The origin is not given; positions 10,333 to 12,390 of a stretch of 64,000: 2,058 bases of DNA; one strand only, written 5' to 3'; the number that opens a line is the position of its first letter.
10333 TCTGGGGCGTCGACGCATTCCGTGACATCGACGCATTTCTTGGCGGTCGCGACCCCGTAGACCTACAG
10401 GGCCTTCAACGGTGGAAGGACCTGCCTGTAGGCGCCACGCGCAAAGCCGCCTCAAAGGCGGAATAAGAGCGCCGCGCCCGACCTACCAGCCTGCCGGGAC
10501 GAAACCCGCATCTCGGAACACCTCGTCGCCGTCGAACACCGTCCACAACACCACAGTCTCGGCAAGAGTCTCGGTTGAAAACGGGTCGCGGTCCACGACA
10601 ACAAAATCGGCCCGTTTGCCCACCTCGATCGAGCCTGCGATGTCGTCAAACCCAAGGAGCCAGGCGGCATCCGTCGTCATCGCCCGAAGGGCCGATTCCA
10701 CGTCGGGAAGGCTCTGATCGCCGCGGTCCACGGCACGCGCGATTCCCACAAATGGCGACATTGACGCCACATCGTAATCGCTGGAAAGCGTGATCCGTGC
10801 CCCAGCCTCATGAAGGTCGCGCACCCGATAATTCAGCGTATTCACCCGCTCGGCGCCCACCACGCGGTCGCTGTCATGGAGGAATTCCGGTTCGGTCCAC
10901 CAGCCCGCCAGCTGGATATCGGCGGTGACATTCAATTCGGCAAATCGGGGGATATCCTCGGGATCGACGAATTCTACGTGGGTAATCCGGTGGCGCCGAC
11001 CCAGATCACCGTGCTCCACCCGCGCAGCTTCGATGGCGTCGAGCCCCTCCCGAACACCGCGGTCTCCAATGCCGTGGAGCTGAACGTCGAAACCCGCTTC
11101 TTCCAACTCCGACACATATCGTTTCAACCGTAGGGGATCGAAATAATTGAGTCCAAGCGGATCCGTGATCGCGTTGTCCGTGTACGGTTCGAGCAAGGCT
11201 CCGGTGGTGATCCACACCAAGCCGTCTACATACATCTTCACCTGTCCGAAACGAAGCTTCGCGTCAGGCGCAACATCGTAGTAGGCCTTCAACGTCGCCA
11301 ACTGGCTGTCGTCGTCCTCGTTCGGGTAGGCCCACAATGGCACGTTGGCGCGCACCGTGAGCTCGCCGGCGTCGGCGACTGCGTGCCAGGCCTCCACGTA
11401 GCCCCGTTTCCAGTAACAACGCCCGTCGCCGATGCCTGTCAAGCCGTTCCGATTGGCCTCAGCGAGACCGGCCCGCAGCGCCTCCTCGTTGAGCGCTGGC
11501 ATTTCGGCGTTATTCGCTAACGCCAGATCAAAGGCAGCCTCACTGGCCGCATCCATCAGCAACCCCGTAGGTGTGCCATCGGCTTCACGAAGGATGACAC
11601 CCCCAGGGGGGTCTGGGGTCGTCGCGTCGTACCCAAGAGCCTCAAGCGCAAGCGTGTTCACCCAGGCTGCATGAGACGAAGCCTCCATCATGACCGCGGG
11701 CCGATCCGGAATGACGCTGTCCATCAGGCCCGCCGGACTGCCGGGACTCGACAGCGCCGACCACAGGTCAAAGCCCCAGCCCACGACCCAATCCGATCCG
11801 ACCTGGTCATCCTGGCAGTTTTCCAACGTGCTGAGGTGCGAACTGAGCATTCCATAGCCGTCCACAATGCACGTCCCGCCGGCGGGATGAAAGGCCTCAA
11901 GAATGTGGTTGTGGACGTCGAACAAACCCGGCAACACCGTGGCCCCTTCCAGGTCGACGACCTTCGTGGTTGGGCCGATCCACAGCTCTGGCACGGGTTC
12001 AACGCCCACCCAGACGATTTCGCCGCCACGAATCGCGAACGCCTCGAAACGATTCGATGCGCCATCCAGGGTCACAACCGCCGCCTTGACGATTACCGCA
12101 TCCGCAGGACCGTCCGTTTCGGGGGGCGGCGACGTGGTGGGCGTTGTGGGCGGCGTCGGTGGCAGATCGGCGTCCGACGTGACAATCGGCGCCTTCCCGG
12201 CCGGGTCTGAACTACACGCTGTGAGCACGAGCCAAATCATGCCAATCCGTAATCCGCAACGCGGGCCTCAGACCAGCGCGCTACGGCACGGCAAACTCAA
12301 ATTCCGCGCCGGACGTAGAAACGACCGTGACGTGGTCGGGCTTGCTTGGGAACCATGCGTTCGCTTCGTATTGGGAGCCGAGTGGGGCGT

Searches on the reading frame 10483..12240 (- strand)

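Call 44: search_protein_families(library=pfam, proteins=[window:10483-12240:-], max_evalue=0.001)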
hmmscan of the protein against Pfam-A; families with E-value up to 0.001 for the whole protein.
window:10483-12240:- (585 aa): 2 families
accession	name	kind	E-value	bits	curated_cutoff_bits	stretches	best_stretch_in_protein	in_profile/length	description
PF07969.17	Amidohydro_3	-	1.7e-83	282.2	29.7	1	93-575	1-472/472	Amidohydrolase family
PF01979.26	Amidohydro_1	-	2.5e-15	57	25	1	372-564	137-328/345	Amidohydrolase family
